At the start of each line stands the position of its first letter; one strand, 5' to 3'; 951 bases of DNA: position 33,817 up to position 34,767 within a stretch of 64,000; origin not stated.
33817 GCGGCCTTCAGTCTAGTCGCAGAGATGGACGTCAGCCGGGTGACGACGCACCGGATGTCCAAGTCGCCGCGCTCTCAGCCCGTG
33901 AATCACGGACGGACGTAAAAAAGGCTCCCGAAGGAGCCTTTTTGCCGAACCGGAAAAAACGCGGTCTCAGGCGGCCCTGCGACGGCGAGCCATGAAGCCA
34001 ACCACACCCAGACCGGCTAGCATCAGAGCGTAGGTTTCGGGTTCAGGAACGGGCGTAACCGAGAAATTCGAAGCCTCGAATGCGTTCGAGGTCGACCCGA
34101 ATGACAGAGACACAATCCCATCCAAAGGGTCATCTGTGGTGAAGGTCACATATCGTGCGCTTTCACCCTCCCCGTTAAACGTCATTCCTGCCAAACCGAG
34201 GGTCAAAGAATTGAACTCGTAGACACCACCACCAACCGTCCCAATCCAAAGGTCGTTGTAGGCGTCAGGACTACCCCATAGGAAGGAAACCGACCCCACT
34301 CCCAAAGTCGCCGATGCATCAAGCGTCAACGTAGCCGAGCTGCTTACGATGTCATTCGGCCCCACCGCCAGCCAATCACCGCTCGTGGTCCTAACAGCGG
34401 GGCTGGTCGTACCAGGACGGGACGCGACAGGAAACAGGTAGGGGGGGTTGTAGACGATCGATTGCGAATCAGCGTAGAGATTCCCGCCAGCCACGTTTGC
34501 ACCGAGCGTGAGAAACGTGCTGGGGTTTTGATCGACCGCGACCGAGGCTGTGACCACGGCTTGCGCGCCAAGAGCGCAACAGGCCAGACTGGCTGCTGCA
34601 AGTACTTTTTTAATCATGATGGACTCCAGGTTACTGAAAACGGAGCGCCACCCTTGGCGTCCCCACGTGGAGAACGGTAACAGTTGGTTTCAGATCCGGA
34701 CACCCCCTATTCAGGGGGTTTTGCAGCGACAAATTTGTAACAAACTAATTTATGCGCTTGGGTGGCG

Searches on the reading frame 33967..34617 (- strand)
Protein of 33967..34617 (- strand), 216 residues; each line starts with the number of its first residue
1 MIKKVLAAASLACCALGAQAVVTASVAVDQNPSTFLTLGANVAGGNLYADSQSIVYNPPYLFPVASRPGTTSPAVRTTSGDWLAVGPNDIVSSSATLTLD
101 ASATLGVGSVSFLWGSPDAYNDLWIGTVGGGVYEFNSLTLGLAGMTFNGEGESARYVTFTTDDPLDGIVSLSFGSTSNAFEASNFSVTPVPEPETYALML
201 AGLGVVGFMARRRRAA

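Call 62: search_protein_families(library=ncbifam, proteins=[window:33967-34617:-], max_evalue=0.001)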
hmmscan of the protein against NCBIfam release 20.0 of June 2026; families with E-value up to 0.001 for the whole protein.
window:33967-34617:- (216 aa): 13 families
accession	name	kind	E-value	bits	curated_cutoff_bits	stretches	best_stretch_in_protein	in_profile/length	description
NF038126.1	PEP_CTERM_FxDxF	subfamily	7.3e-15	55.6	50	1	164-213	112-165/165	FxDxF family PEP-CTERM protein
NF038129.1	PEP_NF038129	equivalog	2.4e-10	40.6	65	1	174-213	155-194/194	NF038129 family PEP-CTERM protein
NF035944.1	PEPxxWA-CTERM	domain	3e-09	36.6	35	1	190-213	1-24/24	PEPxxWA-CTERM sorting domain-containing protein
NF033554.9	floc_PepA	equivalog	3.3e-08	33.7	80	1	93-215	141-260/261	flocculation-associated PEP-CTERM protein PepA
NF038119.1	PEP_CTERM_MHFG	equivalog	2.6e-07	31.2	100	1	180-214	226-260/260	MHFG family PEP-CTERM protein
NF038124.1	PEP_CTERM_TLD_A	exception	3.3e-07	30.1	100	1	160-214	183-235/235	PEP_CTERM-anchored TLD domain-containing protein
NF050191.1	Npun_F0296_dom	domain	1.7e-06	28.5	29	1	74-186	44-158/158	Npun_F0296 family exosortase-dependent surface protein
NF038120.1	PEP_CTERM_QFxxD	subfamily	4.5e-06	26.7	80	1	179-214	182-215/215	NF038120 family PEP-CTERM protein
NF041538.1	PEP_EDSA_1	subfamily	7.2e-06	25.9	100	1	111-213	210-307/307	EDSAP-1 family PEP-CTERM protein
NF038118.1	PEP_CTERM_CCXG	equivalog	9.3e-06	25.4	90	1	175-213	158-199/199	CCXG family PEP-CTERM protein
TIGR02595.1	PEP_CTERM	domain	1.6e-05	25.4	16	1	190-214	1-23/24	PEP-CTERM sorting domain-containing protein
NF038125.1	PEP_CTERM_THxN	subfamily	0.00041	20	85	1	184-214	214-245/246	THxN family PEP-CTERM protein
NF033947.0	PEP-cistern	hypoth_equivalog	0.00055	19.7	60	1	174-212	161-195/195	cistern family PEP-CTERM protein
